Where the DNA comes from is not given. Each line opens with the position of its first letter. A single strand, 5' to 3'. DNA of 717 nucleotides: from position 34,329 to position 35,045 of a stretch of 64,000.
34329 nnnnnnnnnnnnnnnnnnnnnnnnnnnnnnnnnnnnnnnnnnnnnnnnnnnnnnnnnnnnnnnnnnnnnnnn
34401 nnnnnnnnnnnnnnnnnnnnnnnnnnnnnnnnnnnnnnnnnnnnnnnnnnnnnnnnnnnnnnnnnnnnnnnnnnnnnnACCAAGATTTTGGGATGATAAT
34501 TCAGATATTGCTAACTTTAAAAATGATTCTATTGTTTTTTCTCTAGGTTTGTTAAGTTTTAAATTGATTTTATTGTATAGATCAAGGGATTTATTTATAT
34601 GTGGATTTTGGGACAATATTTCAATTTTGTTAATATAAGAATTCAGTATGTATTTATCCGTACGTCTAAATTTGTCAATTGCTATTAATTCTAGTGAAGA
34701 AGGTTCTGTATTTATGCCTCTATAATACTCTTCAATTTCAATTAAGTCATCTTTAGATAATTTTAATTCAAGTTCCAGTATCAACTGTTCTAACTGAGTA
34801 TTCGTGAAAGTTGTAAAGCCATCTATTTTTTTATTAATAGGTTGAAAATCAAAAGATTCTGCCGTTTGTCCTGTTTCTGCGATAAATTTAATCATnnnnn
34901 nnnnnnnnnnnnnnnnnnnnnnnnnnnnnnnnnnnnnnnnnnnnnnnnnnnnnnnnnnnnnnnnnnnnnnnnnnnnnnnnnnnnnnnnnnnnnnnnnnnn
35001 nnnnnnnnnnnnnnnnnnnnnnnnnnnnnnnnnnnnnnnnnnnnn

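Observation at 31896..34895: PurL (FGAM synthase)-derived protein with every catalytic motif I can place degraded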

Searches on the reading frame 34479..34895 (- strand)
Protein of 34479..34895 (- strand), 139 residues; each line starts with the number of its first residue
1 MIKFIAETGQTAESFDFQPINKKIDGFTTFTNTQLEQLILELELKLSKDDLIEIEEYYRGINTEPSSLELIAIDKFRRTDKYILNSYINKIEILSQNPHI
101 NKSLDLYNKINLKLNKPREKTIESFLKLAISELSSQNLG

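Call 97: search_protein_families(library=pfam, proteins=[window:34479-34895:-], max_evalue=10)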
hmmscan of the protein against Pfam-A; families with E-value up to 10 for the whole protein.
seq(139 aa): 2 families
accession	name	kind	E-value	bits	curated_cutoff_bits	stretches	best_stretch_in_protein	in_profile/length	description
PF18072.6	FGAR-AT_linker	-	0.084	13.8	26.6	1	35-73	1-39/50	Formylglycinamide ribonucleotide amidotransferase linker domain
PF14287.11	DUF4368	-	0.3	11.8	25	1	79-95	28-44/67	Domain of unknown function (DUF4368)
